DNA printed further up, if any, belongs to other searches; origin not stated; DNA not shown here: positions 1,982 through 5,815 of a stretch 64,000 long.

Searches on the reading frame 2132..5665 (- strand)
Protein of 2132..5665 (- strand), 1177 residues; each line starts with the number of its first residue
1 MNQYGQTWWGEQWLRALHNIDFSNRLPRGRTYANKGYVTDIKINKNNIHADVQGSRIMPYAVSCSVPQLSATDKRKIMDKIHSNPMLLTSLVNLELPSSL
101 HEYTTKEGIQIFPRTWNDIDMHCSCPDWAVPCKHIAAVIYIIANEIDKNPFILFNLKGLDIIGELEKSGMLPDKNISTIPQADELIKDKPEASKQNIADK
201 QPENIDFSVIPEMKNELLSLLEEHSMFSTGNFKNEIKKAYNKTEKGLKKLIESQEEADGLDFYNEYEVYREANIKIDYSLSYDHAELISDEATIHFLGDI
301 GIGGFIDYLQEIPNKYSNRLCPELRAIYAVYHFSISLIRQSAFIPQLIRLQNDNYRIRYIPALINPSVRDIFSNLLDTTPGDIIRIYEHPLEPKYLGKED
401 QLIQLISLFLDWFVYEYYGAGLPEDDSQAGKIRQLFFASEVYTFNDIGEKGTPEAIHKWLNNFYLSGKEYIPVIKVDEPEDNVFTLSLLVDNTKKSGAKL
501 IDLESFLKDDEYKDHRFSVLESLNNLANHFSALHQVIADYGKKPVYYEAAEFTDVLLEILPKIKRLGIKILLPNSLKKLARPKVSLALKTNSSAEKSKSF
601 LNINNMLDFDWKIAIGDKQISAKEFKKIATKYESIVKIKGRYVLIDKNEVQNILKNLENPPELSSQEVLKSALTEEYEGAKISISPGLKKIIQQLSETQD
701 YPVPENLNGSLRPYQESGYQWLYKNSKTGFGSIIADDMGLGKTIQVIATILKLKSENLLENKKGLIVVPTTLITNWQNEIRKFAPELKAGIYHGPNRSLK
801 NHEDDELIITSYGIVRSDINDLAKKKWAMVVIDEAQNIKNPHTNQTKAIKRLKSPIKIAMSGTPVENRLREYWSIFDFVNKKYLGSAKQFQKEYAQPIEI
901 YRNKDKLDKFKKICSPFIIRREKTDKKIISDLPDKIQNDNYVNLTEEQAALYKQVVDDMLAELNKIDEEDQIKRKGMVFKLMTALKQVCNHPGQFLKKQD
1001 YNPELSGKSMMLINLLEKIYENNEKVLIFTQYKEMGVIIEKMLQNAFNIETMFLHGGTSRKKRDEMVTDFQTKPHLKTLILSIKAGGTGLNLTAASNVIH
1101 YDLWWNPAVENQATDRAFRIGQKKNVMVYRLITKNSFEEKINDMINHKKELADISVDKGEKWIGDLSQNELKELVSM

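Call 61: search_protein_families(library=pfam, proteins=[window:2132-5665:-], max_evalue=0.00001)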
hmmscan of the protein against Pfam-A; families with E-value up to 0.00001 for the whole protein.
window:2132-5665:- (1177 aa): 4 families
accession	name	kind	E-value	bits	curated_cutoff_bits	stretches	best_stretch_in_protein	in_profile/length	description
PF00176.29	SNF2-rel_dom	-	1.5e-67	228.2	24.9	1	714-993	1-289/290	SNF2-related domain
PF12419.13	DUF3670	-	2e-28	99.2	27.6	1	544-672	5-135/136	SNF2 Helicase protein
PF00271.37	Helicase_C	-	4.5e-24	85.3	23.5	1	1012-1121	6-110/110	Helicase conserved C-terminal domain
PF04851.21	ResIII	-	2.3e-12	47.5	22.5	1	710-865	3-163/164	Type III restriction enzyme, res subunit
